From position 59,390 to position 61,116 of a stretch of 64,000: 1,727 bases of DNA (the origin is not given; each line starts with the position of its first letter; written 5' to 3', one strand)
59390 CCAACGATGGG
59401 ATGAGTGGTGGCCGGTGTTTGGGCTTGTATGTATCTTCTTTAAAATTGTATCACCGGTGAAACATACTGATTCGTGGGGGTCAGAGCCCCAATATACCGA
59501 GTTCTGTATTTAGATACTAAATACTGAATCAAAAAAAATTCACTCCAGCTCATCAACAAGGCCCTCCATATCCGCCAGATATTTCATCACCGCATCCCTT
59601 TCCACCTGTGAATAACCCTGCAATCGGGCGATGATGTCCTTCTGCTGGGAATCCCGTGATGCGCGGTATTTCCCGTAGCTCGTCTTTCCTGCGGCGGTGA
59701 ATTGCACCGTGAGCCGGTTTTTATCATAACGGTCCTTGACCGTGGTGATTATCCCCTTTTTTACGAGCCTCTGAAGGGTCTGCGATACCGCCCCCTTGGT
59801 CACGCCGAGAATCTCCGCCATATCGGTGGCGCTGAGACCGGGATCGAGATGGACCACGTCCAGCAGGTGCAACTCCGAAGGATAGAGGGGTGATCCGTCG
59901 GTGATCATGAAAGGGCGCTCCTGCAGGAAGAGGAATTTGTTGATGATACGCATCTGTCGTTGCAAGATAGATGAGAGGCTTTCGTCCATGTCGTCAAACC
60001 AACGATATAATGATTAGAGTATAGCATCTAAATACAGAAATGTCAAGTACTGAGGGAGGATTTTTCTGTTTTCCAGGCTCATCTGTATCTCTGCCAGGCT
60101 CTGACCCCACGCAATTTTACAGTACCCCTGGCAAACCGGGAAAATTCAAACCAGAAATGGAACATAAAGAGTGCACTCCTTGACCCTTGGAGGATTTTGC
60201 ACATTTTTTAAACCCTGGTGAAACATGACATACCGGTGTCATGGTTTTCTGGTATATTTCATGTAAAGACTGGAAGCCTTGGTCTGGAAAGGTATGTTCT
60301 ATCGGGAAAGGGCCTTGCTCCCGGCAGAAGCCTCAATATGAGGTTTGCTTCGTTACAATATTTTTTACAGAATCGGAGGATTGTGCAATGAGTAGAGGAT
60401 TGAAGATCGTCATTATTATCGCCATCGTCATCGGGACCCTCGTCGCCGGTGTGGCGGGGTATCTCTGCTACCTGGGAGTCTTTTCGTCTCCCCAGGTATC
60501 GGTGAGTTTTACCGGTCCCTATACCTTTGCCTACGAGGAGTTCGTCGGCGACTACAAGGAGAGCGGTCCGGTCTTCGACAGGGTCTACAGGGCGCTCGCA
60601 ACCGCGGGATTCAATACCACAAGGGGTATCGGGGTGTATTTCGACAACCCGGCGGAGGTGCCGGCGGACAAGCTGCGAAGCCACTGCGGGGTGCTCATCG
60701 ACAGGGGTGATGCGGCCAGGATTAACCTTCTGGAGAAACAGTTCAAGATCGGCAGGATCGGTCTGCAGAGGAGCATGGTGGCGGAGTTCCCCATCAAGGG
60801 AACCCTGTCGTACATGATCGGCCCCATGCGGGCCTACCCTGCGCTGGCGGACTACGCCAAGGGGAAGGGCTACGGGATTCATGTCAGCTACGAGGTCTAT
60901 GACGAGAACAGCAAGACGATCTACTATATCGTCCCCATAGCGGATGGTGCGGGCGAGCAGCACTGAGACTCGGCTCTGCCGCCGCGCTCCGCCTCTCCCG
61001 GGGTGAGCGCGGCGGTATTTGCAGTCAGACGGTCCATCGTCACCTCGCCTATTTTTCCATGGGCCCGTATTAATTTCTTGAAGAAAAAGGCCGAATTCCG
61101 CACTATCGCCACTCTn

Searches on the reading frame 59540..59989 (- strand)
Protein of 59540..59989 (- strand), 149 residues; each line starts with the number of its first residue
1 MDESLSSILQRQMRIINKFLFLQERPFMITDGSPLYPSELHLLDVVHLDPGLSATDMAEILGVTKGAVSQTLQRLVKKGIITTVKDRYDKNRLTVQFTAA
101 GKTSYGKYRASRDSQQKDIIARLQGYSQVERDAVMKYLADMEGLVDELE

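Call 27: search_protein_families(library=pfam, proteins=[window:59540-59989:-], max_evalue=0.01)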
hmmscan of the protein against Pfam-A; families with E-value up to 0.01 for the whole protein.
window:59540-59989:- (149 aa): 18 families
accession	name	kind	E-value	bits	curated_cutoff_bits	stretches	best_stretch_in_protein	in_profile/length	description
PF12802.13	MarR_2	-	3e-12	46.9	27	1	37-90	5-59/61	MarR family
PF01047.28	MarR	-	1.8e-08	34.6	24.6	1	35-89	1-55/59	MarR family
PF13412.12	HTH_24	-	2.3e-08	33.9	21.9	1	39-82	5-48/48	Winged helix-turn-helix DNA-binding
PF13545.12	HTH_Crp_2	-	1.3e-06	28.7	27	1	47-86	18-56/70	Crp-like helix-turn-helix domain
PF13463.12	HTH_27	-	3.1e-05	24.6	22.2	1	39-101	5-68/68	Winged helix DNA-binding domain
PF12840.13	HTH_20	-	3.2e-05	24.3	27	1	47-84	14-51/51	Helix-turn-helix domain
PF01978.25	TrmB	-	5.2e-05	23.5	25.6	1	51-89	22-60/68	Sugar-specific transcriptional regulator TrmB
PF01325.25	Fe_dep_repress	-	7.2e-05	23.4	26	1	53-87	24-58/60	Iron dependent repressor, N-terminal DNA binding domain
PF13601.12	HTH_34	-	0.00012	22.6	27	1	49-108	12-72/80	Winged helix DNA-binding domain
PF09339.16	HTH_IclR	-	0.00018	21.6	22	1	47-83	13-50/52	IclR helix-turn-helix domain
PF01022.26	HTH_5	-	0.00044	20.5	22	1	52-82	16-46/47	Bacterial regulatory protein, arsR family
PF08279.18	HTH_11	-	0.0007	19.9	25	1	48-82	12-47/55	HTH domain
PF25212.1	HVO_A0114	-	0.0012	19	27.6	1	35-97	20-81/84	HVO_A0114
PF08281.18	Sigma70_r4_2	-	0.0028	17.7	25.7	1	51-78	26-53/54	Sigma-70, region 4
PF13404.12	HTH_AsnC-type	-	0.0035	17.6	27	0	41-75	7-41/42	AsnC-type helix-turn-helix domain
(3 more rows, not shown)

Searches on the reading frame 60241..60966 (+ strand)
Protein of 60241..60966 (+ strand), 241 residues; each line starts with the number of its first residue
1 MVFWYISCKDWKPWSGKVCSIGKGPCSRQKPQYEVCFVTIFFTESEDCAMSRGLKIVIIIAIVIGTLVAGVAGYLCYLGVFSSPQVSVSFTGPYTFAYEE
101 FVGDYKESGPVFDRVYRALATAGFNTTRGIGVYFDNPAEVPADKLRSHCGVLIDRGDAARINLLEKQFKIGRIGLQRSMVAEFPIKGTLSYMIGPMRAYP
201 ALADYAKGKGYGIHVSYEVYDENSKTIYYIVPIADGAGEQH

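Call 26: search_protein_families(library=pfam, proteins=[window:60241-60966:+], max_evalue=0.01)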
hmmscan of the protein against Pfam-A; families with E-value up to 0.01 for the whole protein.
window:60241-60966:+ (241 aa): 1 family
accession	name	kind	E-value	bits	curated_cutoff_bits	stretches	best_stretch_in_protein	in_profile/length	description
PF06445.20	GyrI-like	-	0.00014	22.6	26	1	92-224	9-138/155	GyrI-like small molecule binding domain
